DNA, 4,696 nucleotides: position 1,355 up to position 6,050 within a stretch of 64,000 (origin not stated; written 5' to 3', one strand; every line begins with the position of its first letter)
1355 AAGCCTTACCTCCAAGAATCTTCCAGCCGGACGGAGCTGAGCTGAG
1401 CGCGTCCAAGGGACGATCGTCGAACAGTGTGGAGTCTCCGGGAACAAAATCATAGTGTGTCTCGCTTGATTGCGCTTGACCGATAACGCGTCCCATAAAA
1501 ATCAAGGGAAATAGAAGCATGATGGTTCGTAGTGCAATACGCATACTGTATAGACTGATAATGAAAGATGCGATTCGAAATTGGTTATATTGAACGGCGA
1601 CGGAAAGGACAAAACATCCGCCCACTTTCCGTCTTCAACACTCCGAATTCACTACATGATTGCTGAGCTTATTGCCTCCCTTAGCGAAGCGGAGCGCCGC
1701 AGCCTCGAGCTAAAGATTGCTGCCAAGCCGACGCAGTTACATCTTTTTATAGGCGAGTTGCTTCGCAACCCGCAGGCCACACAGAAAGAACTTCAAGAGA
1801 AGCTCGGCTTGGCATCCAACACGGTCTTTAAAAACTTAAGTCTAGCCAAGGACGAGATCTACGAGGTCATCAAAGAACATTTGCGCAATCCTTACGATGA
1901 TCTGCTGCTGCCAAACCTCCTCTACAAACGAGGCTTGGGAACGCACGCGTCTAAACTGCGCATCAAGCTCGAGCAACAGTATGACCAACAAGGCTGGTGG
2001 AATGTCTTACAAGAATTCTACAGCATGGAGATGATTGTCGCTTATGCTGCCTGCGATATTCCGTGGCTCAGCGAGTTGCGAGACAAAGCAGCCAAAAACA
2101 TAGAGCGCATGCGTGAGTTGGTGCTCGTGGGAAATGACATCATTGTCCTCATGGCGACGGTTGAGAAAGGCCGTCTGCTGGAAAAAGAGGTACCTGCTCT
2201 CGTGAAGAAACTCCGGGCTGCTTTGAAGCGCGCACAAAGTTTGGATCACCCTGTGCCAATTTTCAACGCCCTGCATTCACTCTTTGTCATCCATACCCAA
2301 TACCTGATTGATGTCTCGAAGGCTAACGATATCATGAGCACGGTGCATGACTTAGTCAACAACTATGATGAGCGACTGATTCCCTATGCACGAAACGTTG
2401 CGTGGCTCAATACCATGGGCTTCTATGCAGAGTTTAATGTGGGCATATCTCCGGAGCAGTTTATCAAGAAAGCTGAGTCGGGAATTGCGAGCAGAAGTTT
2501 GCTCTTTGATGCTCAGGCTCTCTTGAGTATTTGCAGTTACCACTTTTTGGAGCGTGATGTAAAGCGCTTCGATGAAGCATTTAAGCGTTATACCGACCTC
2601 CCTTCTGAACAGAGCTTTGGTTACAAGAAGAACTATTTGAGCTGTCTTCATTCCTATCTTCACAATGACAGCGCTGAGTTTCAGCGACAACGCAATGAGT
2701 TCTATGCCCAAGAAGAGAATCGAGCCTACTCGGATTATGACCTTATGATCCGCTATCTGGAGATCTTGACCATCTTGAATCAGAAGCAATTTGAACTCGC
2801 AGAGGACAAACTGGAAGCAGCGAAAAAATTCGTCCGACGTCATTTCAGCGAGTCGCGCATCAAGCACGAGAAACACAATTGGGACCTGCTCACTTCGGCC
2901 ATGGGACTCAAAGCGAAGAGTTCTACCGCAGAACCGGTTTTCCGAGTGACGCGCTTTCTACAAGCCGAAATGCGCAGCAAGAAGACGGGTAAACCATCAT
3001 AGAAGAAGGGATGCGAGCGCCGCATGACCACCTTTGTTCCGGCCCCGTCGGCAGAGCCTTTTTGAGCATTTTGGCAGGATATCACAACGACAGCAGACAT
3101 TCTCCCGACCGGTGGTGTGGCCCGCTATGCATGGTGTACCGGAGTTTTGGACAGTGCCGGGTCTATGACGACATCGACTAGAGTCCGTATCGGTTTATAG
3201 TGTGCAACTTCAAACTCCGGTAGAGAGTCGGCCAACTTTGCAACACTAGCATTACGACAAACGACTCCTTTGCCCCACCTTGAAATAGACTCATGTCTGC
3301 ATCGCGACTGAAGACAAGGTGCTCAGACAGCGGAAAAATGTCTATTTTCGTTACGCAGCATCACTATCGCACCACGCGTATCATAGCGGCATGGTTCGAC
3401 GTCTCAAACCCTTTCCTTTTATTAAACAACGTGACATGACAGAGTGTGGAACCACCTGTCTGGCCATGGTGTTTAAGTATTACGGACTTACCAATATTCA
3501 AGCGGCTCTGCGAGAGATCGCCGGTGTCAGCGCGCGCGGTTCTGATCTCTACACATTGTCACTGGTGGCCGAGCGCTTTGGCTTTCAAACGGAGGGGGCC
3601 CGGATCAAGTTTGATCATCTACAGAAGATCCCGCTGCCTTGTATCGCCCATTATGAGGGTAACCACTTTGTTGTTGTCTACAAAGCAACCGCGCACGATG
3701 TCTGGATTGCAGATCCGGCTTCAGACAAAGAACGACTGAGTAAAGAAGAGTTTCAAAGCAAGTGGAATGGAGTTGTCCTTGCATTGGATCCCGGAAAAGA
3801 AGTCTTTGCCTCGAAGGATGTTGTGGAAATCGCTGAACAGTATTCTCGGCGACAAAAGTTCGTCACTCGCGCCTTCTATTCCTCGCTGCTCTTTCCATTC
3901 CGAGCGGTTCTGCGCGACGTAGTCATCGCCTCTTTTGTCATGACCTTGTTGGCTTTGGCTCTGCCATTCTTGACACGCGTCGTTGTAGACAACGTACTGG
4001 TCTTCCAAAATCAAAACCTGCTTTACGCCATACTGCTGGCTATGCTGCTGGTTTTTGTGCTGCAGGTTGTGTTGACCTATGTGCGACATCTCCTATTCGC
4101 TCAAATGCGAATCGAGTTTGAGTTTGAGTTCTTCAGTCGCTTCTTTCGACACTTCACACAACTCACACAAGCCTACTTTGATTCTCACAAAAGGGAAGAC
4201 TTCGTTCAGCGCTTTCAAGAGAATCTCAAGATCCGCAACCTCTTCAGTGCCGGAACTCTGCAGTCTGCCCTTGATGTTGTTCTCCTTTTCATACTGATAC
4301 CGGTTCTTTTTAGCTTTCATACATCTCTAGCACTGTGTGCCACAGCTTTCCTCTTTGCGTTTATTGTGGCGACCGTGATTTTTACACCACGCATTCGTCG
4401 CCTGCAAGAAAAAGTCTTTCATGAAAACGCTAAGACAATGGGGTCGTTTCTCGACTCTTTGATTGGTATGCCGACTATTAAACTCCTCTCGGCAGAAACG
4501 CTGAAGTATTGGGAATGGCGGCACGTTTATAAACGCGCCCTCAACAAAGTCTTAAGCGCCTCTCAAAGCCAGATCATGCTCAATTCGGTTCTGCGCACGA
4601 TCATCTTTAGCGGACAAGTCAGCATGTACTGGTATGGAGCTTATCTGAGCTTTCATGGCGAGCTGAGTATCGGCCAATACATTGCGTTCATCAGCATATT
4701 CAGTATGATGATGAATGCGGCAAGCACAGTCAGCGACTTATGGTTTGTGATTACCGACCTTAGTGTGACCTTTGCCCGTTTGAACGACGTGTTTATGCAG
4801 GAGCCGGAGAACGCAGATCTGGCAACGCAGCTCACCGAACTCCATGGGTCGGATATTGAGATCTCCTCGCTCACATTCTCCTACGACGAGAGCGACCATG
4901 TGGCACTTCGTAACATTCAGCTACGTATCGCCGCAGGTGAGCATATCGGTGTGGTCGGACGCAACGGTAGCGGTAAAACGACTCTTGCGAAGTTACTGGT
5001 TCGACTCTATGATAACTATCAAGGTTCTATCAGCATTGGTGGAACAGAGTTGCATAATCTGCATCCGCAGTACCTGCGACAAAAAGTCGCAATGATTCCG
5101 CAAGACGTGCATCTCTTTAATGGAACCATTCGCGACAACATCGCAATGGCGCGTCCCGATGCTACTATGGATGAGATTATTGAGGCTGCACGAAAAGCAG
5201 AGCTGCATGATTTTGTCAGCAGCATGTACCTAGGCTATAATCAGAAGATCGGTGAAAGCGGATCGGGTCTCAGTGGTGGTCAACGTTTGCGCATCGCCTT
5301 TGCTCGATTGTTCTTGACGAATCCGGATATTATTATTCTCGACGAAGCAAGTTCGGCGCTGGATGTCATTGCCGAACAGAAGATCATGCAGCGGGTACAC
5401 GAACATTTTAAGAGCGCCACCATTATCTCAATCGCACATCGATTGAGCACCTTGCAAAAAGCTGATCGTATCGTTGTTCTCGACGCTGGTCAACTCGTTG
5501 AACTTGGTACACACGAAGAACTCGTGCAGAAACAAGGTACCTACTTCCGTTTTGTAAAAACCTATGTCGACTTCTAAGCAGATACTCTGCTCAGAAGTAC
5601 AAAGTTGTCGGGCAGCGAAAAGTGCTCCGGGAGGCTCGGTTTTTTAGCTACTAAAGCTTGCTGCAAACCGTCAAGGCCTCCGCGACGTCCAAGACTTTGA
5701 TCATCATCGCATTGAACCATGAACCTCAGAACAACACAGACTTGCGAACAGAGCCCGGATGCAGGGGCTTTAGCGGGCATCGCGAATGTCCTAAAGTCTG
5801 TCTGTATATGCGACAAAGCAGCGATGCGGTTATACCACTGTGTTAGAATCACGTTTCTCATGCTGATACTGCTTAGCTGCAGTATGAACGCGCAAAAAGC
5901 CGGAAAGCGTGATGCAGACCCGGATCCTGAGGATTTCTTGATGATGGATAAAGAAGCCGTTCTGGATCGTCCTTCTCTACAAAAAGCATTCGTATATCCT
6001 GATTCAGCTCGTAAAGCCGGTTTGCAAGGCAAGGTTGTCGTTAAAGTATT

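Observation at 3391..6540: C39-peptidase ABC exporter with no visible cognate double-glycine peptide or HlyD partner, followed by a TonB-C lipoprotein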

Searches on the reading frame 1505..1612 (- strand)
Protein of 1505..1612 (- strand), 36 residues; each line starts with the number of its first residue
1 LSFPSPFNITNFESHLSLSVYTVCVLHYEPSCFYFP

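Call 40: search_protein_families(library=ncbifam, alignment_id=A3, max_evalue=1)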
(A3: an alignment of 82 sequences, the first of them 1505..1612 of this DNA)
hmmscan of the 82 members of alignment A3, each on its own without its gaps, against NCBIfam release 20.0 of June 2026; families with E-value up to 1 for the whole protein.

A. member 1, window:1505-1612:- (36 aa): 0 families

B. families by the number of members that match (of 82 scanned): 3 families
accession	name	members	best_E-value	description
NF033696.0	CrpP_fam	1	0.028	CrpP family ICE-associated protein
NF003426.0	PRK04914.1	1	0.074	RNA polymerase-associated protein RapA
NF007795.0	PRK10497.1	1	0.17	phage shock protein PspD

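Call 41: search_protein_families(library=pfam, alignment_id=A3, max_evalue=1)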
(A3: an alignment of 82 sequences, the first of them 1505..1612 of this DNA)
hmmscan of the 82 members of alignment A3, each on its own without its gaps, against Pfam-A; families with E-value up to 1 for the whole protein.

A. member 1, window:1505-1612:- (36 aa): 0 families

B. families by the number of members that match (of 82 scanned): 8 families
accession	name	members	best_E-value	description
PF09014.16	Sushi_2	1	0.018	Beta-2-glycoprotein-1 fifth domain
PF13606.12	Ank_3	1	0.048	Ankyrin repeat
PF13613.12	HTH_Tnp_4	1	0.052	Helix-turn-helix of DDE superfamily endonuclease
PF05439.17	JTB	1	0.064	Jumping translocation breakpoint protein (JTB)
PF00086.23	Thyroglobulin_1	1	0.092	Thyroglobulin type-1 repeat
PF23474.1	Acb1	1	0.11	Anti-CBASS protein Acb1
PF17980.7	ADD_DNMT3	1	0.14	DNMT3, cysteine rich ADD domain, GATA1-like zinc finger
PF11272.13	DUF3072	1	0.3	Protein of unknown function (DUF3072)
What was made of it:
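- Checked: 82 intergenic small ORFs matched no leader or bacteriocin family in NCBIfam or Pfam (calls 40, 41).
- The HMM scans were negative (calls 40, 41).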

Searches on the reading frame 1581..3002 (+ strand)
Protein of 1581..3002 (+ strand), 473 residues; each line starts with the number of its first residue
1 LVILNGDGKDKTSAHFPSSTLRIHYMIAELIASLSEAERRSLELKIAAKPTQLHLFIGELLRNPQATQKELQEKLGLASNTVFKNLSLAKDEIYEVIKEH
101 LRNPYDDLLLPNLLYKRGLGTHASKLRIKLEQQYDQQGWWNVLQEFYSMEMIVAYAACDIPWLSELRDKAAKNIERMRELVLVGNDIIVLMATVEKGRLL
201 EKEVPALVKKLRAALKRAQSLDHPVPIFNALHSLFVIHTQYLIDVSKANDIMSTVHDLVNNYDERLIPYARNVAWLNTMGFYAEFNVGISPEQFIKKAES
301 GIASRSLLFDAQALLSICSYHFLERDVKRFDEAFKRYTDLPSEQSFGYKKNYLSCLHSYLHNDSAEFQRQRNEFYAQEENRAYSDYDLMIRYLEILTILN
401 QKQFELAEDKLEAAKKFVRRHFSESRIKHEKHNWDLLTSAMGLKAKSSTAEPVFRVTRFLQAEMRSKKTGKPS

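Call 3: search_protein_families(library=pfam, proteins=[window:1581-3002:+], max_evalue=0.01)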
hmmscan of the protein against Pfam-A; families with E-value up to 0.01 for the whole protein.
window:1581-3002:+ (473 aa): 1 family
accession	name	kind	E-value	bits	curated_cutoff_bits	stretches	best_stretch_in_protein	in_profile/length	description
PF13412.12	HTH_24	-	0.0004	20.3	21.9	1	59-84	11-36/48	Winged helix-turn-helix DNA-binding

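Call 21: search_protein_families(library=ncbifam, proteins=[window:1581-3002:+], max_evalue=0.001)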
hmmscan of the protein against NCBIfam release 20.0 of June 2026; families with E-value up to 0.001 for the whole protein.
window:1581-3002:+ (473 aa): 0 families

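Call 64: find_homologous_proteins(query=window:1656-3002:+, max_evalue=0.001)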
Query window:1656-3002:+ (448 aa): 30 proteins with E <= 0.001 among 8000 candidates.
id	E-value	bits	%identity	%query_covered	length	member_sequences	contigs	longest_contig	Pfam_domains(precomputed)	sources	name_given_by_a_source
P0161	1.2e-293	991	100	100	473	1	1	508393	-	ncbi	-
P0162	1.0e-179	616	62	98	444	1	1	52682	-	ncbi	-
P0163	2.1e-154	533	54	98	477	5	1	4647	-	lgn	-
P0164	4.1e-143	495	51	98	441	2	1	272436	-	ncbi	-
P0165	4.9e-134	466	47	99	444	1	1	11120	-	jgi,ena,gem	-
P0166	8.0e-134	465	48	98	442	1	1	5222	-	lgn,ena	-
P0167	9.5e-133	461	47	98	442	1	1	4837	-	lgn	-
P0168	3.2e-132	460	46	98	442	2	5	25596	-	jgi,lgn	jgi:hypothetical protein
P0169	2.0e-131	457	48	98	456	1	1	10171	-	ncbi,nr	ncbi:MAG: hypothetical protein JWO06_4054 [Bacteroidota bacterium]|nr:hypothetical protein [Bacteroi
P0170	1.6e-129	451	46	99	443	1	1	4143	-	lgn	-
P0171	4.6e-129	449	46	98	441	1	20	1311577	-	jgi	jgi:hypothetical protein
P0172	7.1e-129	449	45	97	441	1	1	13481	-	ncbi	-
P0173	2.5e-128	447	45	98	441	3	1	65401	-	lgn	-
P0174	7.8e-127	442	45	97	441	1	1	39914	-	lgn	-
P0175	1.1e-126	441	46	98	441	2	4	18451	-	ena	-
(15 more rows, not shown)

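Call 73: predict_structure(alignment_id=A5)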
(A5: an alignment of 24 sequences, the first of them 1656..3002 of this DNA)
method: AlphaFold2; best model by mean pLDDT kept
length: 448 residues; sequences in the alignment: 24
mean_pLDDT: 89.1   pTM: 0.80
mean pLDDT of the five models: 89.1, 87.9, 87.4, 87.2, 86.4
residues with pLDDT >= 90: 257; 70-90: 166; 50-70: 21; < 50: 4
segments of 3 or more residues with pLDDT < 50: 445-448
pLDDT, mean of each block of 10 residues (from residue 1): 85 91 88 89 88 88 89 75 84 87 91 90 91 93 96 94 93 85 96 93 95 92 94 87 85 93 88 80 89 95 96 80 91 96 95 77 96 92 96 92 93 84 80 91 55
secondary structure, 60 per line:
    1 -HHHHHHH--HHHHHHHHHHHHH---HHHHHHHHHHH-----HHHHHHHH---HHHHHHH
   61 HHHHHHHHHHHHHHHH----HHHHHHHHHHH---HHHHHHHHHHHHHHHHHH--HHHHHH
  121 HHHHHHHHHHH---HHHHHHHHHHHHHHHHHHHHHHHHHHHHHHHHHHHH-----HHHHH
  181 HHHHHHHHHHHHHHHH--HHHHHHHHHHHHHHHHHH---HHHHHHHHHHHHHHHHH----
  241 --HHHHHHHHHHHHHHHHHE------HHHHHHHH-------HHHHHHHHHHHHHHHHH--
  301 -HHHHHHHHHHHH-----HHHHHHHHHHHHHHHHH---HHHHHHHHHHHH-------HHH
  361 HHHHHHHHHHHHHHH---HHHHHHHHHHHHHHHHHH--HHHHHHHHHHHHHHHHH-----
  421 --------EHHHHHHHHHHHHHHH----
elements in order: H2-8 H11-23 H27-37 H43-50 H54-76 H81-91 H95-112 H115-131 H135-170 H176-196 H199-216 H220-236 H243-259 H267-274 H282-298 H302-313 H319-335 H339-350 H358-375 H379-396 H399-415 H430-444

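Call 75: fold_search(model_id=the predicted structure, library=pdb)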
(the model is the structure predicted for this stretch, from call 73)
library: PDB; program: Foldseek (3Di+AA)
matches with E <= 10: 857; with E <= 0.001: 1
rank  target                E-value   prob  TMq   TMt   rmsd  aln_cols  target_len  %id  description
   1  5dse_A                5.2e-04  1.00  0.37  0.32  17.3       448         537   16  Crystal Structure of the TTC7B/Hyccin Complex (released 2015-12-02)
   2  5dse_C                2.8e-03  1.00  0.38  0.25  17.3       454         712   15  Crystal Structure of the TTC7B/Hyccin Complex (released 2015-12-02)
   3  5a6c_A                8.2e-03  1.00  0.37  0.45   9.1       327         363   12  Concomitant binding of Afadin to LGN and F-actin directs planar spindle orientation (released 2015-12-30)
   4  1hz4                  1.2e-02  1.00  0.34  0.39  15.4       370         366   12  CRYSTAL STRUCTURE OF TRANSCRIPTION FACTOR MALT DOMAIN III (released 2001-11-28)
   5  8rc4_g                1.2e-02  1.00  0.29  0.18  19.4       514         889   12  Structure of Integrator-PP2A complex (released 2024-02-07)
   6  4a1s_B                1.4e-02  1.00  0.31  0.39  13.2       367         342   14  Crystallographic structure of the Pins:Insc complex (released 2012-03-28)
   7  9e5c_6r               1.7e-02  1.00  0.28  0.34  17.2       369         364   12  Cryo-EM structure of 96 nm repeat of microtubule doublet from T. brucei flagellum (released 2025-03-12)
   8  3sf4_C                1.9e-02  1.00  0.33  0.41  12.4       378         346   12  Crystal structure of the complex between the conserved cell polarity proteins Inscuteable and LGN (released 2011-11-23)
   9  5a7d_F                2.3e-02  0.99  0.23  0.28  17.4       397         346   11  Tetrameric assembly of LGN with Inscuteable (released 2016-08-03)
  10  5a6c_B                2.3e-02  0.98  0.23  0.26  17.4       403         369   11  Concomitant binding of Afadin to LGN and F-actin directs planar spindle orientation (released 2015-12-30)
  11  6jg9_A                2.5e-02  0.97  0.28  0.30  12.2       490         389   10  Crystal structure of AimR in complex with arbitrium peptide (released 2019-07-03)
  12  9y6s_6y               2.8e-02  1.00  0.28  0.32  20.8       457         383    9  96-nm repeat of the Leishmania tarentolae doublet microtubule (released 2025-12-17)
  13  7dkh_I                2.8e-02  1.00  0.37  0.21  16.3       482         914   13  Crystal structure of the Ctr9/Paf1/Cdc73/Rtf1 quaternary complex (released 2021-11-24)
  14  9fmd_I                2.8e-02  0.91  0.20  0.14  22.3       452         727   12  Integrative model of the human post-catalytic spliceosome (P-complex) (released 2024-07-10)
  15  8fy3_B                3.1e-02  1.00  0.42  0.36  11.5       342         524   11  Structure of NOT1:NOT10:NOT11 module of the human CCR4-NOT complex (released 2023-07-26)
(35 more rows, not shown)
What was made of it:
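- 1656..3002 (+): Neighbour, probably unrelated: 448-aa HTH-like plus TPR-like all-helical protein from a family of conserved hypothetical proteins. Calls 3, 64, 73 and 75.
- On RRNPP peptide-sensing regulators, for the upstream gene: The fold is HTH-like plus TPR-like, but the matches to AimR and NprR are weak (E 0.025-0.075, TM at most 0.56) and sit among generic TPR hits (call 75).
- Checked: Its AF2 model is an HTH-like bundle plus a TPR-like superhelix (calls 3, 73, 75).
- The HTH-TPR model gives weak Foldseek matches to the peptide receptors AimR and NprR among many generic TPR proteins (call 75).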

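Call 77: find_related_loci(query=A5, collection=metagenome_contigs, flank=6000)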
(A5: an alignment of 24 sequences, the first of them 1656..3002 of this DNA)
Query A5 (448 aa) in metagenome_contigs; peptide patterns used: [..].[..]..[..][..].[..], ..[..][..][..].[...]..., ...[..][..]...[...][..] (x = any residue, [..] = any of these).
195 stretches matched a pattern; 5 encode a relative of the query (tblastn E <= 1e-3); 5 distinct loci.
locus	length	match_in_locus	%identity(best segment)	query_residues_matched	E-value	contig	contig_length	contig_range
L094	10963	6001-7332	47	1-443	1e-142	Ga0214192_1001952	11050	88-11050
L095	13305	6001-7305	45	1-435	2e-136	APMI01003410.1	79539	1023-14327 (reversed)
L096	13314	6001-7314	44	1-438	4e-130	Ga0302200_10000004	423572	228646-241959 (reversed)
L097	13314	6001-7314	44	1-438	4e-130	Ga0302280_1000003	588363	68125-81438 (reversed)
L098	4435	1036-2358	43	1-441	6e-130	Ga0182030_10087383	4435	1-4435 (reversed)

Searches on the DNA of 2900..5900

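Call 80: search_rna_families(source=window, start=2900, end=5900, threshold=evalue, max_evalue=1)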
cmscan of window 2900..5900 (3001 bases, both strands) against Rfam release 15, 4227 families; matches with E-value up to 1: 0.
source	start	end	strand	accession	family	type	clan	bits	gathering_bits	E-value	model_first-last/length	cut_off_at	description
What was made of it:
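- Rfam finds nothing there (call 80).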
